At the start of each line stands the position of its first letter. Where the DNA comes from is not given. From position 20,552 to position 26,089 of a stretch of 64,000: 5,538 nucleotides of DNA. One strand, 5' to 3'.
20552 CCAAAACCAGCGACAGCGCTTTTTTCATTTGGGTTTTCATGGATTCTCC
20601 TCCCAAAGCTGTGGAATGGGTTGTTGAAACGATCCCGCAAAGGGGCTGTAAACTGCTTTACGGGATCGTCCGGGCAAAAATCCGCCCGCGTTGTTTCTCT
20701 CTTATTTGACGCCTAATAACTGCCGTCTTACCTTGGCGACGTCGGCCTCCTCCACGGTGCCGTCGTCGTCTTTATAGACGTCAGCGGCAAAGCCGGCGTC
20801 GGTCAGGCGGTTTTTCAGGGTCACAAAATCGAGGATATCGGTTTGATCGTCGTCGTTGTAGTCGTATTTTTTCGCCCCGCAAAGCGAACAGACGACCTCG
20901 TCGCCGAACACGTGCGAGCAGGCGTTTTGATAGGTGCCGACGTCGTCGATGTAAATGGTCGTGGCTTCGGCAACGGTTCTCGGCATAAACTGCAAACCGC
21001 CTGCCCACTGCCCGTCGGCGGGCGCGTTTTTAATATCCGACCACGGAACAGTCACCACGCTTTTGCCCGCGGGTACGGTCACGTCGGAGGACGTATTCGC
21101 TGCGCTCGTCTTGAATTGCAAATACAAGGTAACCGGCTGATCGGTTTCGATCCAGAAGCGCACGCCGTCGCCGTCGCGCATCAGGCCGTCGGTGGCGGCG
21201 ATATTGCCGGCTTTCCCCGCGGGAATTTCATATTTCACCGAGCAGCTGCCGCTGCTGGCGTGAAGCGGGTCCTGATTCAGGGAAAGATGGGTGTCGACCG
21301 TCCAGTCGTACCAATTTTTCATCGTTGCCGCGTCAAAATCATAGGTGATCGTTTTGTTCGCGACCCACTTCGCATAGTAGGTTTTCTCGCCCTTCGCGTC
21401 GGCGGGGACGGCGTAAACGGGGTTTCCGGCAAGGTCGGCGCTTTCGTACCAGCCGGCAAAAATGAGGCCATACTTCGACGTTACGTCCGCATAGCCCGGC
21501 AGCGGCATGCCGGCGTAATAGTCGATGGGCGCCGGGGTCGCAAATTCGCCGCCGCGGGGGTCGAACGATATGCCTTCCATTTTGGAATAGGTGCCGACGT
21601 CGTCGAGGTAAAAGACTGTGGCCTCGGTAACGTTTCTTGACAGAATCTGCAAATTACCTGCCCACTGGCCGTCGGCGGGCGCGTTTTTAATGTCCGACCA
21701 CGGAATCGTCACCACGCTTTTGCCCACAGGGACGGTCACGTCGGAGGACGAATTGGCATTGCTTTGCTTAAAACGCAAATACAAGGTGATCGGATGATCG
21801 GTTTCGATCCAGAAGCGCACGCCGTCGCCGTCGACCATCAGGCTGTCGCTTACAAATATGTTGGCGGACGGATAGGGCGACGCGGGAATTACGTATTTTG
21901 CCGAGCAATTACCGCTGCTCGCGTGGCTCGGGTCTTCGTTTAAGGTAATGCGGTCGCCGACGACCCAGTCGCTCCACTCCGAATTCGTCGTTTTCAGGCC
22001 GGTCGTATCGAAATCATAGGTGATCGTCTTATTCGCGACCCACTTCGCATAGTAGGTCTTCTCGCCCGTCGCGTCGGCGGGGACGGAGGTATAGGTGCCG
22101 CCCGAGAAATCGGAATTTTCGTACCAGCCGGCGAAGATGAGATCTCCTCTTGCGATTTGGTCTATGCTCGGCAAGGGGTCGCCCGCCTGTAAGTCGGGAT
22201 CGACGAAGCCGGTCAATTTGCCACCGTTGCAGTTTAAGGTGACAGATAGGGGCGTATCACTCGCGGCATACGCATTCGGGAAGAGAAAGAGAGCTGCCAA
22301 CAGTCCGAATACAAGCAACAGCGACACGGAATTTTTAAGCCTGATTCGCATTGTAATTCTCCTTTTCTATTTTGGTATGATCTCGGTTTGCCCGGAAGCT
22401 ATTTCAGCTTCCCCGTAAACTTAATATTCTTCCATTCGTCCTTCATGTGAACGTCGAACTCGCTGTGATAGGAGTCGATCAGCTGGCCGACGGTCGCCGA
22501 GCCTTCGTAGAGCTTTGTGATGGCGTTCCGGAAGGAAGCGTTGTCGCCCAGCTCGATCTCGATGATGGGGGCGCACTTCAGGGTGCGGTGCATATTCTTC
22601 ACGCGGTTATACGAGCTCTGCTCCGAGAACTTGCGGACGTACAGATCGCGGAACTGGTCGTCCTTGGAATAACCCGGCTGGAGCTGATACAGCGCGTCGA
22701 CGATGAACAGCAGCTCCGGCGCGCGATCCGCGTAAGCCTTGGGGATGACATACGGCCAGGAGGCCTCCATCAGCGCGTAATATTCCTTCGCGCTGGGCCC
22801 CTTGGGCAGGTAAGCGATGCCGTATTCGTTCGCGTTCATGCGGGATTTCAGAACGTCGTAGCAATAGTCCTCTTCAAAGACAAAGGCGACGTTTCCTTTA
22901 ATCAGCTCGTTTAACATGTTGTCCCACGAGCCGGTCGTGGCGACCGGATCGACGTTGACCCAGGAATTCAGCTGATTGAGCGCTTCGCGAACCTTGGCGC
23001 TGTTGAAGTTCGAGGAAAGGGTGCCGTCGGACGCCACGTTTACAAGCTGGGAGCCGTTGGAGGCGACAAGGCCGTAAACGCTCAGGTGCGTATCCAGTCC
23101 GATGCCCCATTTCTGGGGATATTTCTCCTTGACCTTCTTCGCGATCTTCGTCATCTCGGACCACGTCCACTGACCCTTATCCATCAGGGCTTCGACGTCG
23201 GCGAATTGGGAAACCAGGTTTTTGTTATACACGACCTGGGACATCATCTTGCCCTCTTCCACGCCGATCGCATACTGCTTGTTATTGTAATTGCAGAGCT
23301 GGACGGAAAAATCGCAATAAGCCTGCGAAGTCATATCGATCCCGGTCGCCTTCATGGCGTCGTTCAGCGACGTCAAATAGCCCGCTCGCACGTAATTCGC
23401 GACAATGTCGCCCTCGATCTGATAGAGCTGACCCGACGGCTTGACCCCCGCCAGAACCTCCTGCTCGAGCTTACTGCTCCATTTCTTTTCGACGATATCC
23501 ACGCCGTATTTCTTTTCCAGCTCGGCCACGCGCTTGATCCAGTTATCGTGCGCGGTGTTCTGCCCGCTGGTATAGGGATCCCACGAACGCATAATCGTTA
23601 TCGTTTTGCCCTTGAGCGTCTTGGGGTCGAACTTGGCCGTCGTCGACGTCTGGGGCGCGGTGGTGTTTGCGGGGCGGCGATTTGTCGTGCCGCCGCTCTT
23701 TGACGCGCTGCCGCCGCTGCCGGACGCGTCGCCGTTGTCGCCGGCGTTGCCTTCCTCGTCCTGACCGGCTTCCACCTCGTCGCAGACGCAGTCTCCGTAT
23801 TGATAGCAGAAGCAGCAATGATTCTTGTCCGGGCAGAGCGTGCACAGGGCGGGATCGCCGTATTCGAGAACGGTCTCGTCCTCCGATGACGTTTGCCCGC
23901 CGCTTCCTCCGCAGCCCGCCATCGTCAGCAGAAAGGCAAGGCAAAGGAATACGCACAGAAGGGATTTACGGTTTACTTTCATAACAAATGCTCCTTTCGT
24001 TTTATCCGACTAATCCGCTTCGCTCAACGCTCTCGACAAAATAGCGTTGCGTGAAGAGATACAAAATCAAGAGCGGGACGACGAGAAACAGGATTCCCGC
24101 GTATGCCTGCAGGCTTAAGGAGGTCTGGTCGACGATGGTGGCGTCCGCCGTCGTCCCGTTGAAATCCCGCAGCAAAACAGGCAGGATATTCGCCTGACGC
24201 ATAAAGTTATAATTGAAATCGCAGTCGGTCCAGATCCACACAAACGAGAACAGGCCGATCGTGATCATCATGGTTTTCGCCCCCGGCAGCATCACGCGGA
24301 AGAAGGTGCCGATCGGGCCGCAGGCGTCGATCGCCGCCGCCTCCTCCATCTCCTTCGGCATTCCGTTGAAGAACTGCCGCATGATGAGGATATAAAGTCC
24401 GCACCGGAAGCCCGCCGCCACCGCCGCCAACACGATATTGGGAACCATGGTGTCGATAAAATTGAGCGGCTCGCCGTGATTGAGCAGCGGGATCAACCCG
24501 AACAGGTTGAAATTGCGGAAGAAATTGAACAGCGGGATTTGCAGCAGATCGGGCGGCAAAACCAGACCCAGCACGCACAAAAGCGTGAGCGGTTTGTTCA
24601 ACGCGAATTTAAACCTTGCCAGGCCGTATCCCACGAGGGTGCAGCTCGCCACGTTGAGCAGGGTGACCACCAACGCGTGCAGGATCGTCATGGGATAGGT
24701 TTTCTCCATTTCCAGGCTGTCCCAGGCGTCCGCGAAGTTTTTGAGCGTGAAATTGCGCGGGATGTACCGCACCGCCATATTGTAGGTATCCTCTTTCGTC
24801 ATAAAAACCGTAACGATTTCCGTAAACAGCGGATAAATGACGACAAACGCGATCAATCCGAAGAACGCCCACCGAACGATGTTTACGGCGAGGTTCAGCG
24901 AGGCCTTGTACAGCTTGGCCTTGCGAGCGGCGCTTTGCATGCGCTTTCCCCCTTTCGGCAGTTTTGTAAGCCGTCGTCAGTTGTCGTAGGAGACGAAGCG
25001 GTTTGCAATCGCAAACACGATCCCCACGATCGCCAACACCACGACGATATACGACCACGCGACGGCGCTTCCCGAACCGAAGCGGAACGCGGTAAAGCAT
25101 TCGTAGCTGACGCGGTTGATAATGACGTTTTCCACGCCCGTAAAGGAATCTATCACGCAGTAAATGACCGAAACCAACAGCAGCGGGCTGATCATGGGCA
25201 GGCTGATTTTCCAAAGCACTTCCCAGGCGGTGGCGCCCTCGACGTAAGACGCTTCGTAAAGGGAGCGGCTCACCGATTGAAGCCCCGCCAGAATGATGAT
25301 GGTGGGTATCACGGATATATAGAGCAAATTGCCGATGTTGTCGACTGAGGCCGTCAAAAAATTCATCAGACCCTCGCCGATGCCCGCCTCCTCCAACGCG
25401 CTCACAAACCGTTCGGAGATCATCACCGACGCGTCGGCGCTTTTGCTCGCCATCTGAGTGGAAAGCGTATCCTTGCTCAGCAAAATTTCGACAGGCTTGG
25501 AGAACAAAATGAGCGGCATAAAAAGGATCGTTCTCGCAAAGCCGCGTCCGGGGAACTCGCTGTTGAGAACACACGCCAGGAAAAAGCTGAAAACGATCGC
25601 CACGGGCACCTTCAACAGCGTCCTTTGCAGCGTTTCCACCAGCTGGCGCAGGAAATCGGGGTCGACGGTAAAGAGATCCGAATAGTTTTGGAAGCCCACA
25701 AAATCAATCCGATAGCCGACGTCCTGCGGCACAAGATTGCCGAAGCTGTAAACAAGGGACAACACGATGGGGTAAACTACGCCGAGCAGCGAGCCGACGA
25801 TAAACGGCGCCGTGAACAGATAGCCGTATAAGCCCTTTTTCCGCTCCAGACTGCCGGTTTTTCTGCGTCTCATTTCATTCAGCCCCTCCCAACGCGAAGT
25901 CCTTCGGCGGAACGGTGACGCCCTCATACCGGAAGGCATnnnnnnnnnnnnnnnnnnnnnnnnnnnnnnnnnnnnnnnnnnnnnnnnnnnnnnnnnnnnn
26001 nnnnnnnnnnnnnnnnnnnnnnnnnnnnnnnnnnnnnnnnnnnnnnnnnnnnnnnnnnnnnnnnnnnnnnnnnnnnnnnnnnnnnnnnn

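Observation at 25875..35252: Uncharacterised five-gene cassette: CBM-fused giant SBP, two permeases, an NHL/TPR/Yip1 membrane protein and a membrane-anchored DUF5696-like protein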

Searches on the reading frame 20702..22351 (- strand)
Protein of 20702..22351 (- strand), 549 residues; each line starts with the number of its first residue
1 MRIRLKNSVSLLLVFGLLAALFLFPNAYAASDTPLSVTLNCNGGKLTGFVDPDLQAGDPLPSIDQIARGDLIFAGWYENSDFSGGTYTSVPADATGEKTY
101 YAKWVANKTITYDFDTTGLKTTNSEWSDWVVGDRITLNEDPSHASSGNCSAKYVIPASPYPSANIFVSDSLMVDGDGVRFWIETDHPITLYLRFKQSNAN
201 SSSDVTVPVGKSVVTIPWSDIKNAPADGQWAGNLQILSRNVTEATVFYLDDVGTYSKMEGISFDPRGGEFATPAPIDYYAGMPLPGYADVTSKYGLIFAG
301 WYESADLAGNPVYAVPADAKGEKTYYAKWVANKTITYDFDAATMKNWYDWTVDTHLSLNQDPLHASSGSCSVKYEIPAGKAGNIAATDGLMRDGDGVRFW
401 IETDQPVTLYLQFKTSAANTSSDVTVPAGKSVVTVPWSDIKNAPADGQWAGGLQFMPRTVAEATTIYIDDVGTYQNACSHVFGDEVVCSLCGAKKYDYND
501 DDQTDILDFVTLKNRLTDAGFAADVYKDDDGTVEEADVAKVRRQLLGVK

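Call 5: search_protein_families(library=pfam, proteins=[window:20702-22351:-], max_evalue=0.01)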
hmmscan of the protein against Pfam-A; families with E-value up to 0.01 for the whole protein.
window:20702-22351:- (549 aa): 3 families
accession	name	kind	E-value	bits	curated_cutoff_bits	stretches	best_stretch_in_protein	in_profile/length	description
PF09479.16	Flg_new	-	1.2e-11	44.9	27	2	37-103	3-65/65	Listeria-Bacteroides repeat domain (List_Bact_rpt)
PF00404.24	Dockerin_1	-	0.00085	19.9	22.9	1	496-546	2-57/57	Dockerin type I domain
PF16871.11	DUF5077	-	0.0072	16.9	24.6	0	395-438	32-75/122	Domain of unknown function (DUF5077)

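Call 7: search_protein_families(library=ncbifam, proteins=[window:20702-22351:-], max_evalue=0.01)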
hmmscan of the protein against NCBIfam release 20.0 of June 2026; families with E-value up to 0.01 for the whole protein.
window:20702-22351:- (549 aa): 2 families
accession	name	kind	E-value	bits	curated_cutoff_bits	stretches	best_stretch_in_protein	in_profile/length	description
TIGR02543.1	List_Bact_rpt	repeat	9.3e-08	32.3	20.95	2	73-106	8-42/44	TIGR02543 family repeat protein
NF003514.0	PRK05182.1-4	equivalog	0.0011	17.7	434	0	402-433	88-119/338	DNA-directed RNA polymerase subunit alpha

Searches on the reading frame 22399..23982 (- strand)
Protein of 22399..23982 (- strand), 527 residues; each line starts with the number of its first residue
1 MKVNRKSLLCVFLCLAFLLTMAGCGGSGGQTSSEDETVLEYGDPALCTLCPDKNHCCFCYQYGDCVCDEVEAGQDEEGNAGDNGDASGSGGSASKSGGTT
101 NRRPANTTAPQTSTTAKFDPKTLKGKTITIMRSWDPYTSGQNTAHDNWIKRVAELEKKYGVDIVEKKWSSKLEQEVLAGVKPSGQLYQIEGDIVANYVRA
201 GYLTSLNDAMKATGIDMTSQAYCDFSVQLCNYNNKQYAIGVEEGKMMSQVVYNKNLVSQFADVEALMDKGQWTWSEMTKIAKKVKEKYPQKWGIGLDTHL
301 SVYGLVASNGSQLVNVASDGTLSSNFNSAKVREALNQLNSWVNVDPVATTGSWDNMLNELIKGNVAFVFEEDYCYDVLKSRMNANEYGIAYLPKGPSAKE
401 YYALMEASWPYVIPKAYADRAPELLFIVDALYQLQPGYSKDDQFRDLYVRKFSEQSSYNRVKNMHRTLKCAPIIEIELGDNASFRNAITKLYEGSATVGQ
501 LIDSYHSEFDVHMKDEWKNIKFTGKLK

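Call 5: search_protein_families(library=pfam, proteins=[window:22399-23982:-], max_evalue=0.01)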
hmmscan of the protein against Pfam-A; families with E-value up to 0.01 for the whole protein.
window:22399-23982:- (527 aa): 2 families
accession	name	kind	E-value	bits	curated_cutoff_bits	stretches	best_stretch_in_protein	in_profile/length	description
PF13416.11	SBP_bac_8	-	1.7e-12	48.2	27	1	151-414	2-226/279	Bacterial extracellular solute-binding protein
PF01547.30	SBP_bac_1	-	4.8e-11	43.6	26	1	160-419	23-289/307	Bacterial extracellular solute-binding protein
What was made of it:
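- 22399..23982 (-): Second SBP (SBP2, lipoprotein, 527 aa), the most variable part of the module. Pfam SBP_bac_8 (call 5).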

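Call 7: search_protein_families(library=ncbifam, proteins=[window:22399-23982:-], max_evalue=0.01)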
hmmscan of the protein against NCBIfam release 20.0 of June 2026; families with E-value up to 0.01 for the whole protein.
window:22399-23982:- (527 aa): 0 families

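Call 80: search_solved_structures(query=window:22402-23982:-, max_evalue=0.001)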
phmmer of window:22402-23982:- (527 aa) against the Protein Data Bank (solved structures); distinct sequences matched with E-value up to 0.001: 1.
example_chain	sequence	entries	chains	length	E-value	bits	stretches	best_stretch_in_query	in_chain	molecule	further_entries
5f7v_A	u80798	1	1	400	2.3e-06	29.7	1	166-351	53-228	Lmo0181 protein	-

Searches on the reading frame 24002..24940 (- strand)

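Call 5: search_protein_families(library=pfam, proteins=[window:24002-24940:-], max_evalue=0.01)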
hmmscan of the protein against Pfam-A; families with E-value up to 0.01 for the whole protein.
window:24002-24940:- (312 aa): 1 family
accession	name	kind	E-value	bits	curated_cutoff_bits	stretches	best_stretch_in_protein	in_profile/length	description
PF00528.27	BPD_transp_1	-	8.6e-14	52.1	26.4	1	102-305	3-182/184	Binding-protein-dependent transport system inner membrane component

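Call 7: search_protein_families(library=ncbifam, proteins=[window:24002-24940:-], max_evalue=0.01)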
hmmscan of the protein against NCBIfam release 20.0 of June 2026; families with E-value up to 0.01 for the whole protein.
window:24002-24940:- (312 aa): 13 families
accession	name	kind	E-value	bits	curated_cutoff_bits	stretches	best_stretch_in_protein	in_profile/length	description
NF008210.0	PRK10973.1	equivalog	3.1e-14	53.3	297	1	30-305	19-276/281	sn-glycerol-3-phosphate ABC transporter permease UgpE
NF040932.1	ABC_arch_GlcU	equivalog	1.2e-12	48.1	340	1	29-304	11-263/272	glucose ABC transporter permease GlcU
TIGR01581.1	Mo_ABC_porter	hypoth_equivalog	4.1e-11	42.8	210.3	1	69-227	10-162/225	ABC transporter permease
TIGR02141.1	modB_ABC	equivalog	3e-09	36.8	182.6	1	85-234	3-146/208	molybdate ABC transporter permease subunit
NF008231.0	PRK10998.1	equivalog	1e-07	31.9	261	1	89-309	92-293/296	maltose ABC transporter permease MalG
NF040839.1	tungstate_WtpB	equivalog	9.4e-06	25.4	340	1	77-232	41-189/251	tungstate ABC transporter permease WtpB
TIGR03262.1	PhnU2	equivalog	1.7e-05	23.7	593.25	1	52-252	30-217/546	putative 2-aminoethylphosphonate ABC transporter permease subunit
TIGR02139.1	permease_CysT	equivalog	0.00018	21.2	246.1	1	63-227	33-191/265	sulfate ABC transporter permease subunit CysT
NF040931.1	ABC_arch_GlcT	equivalog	0.0002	21.1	360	1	73-229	42-204/278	glucose ABC transporter permease GlcT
NF008208.0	PRK10971.1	equivalog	0.00054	19.5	415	1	78-234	56-206/277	sulfate/thiosulfate ABC transporter permease CysT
TIGR00969.1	3a0106s02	subfamily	0.0025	17.3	240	1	66-226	47-201/272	sulfate ABC transporter permease subunit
NF006939.0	PRK09421.1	equivalog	0.0028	17.1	262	1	89-233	19-158/230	molybdate ABC transporter permease subunit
NF007044.0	PRK09497.1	equivalog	0.0038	16.7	348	1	21-129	10-108/285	spermidine/putrescine ABC transporter permease PotB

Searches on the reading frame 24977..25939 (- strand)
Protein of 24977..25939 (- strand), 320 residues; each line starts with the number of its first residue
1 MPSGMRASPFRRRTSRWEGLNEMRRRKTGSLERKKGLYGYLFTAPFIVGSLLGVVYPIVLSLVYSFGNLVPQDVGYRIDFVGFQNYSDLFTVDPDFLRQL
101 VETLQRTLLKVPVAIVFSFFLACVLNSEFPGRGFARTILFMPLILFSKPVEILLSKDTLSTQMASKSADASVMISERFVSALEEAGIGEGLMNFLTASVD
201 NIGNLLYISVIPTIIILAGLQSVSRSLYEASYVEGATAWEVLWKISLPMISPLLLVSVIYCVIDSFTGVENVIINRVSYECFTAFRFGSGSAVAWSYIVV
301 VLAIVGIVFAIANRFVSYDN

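Call 5: search_protein_families(library=pfam, proteins=[window:24977-25939:-], max_evalue=0.01)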
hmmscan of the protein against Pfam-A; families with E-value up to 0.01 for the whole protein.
window:24977-25939:- (320 aa): 2 families
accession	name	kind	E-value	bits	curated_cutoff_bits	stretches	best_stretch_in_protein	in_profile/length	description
PF00528.27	BPD_transp_1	-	7.7e-07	29.5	26.4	1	205-314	61-177/184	Binding-protein-dependent transport system inner membrane component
PF00171.27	Aldedh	-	0.0073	15.3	23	0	165-231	159-225/461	Aldehyde dehydrogenase family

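Call 7: search_protein_families(library=ncbifam, proteins=[window:24977-25939:-], max_evalue=0.01)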
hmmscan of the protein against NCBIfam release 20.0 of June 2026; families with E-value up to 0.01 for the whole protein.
window:24977-25939:- (320 aa): 23 families
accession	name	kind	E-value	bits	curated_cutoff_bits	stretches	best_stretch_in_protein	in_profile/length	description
NF007852.0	PRK10561.1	equivalog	2.5e-12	47.3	335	2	214-310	175-286/295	sn-glycerol-3-phosphate ABC transporter permease UgpA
NF008232.0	PRK10999.1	equivalog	7.5e-07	28.2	392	1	74-254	259-433/520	maltose ABC transporter permease MalF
TIGR00969.1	3a0106s02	subfamily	1e-06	28.4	240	1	220-261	166-207/272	sulfate ABC transporter permease subunit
TIGR03262.1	PhnU2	equivalog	1.2e-05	24.1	593.25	1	57-144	17-101/546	putative 2-aminoethylphosphonate ABC transporter permease subunit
NF040932.1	ABC_arch_GlcU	equivalog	1.7e-05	24.6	340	1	206-266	142-202/272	glucose ABC transporter permease GlcU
NF006939.0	PRK09421.1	equivalog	1.9e-05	24.2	262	0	217-265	113-161/230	molybdate ABC transporter permease subunit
NF002852.0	PRK03137.1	subfamily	1.9e-05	23.6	648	1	165-231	204-270/514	L-glutamate gamma-semialdehyde dehydrogenase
NF008620.0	PRK11602.1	equivalog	2e-05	23.9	442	1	92-144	58-111/291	sulfate/thiosulfate ABC transporter permease CysW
TIGR02140.1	permease_CysW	equivalog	2.6e-05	23.9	329.1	1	81-143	31-93/261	sulfate ABC transporter permease subunit CysW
TIGR01581.1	Mo_ABC_porter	hypoth_equivalog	3.2e-05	23.5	210.3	1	214-261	120-167/225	ABC transporter permease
NF011624.0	PRK15050.1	equivalog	3.2e-05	23.2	247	1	60-263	37-227/297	2-aminoethylphosphonate ABC transporter permease subunit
TIGR03416.1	ABC_choXWV_perm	equivalog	5.2e-05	22.8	363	1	208-266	159-219/267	choline ABC transporter permease subunit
TIGR02141.1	modB_ABC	equivalog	5.6e-05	22.9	182.6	1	217-308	100-200/208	molybdate ABC transporter permease subunit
NF043074.1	MMSYN1_0196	equivalog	8.3e-05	22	350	1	43-126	14-93/277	spermidine/putrescine ABC transporter permease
TIGR02139.1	permease_CysT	equivalog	9e-05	22.2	246.1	1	218-258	153-193/265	sulfate ABC transporter permease subunit CysT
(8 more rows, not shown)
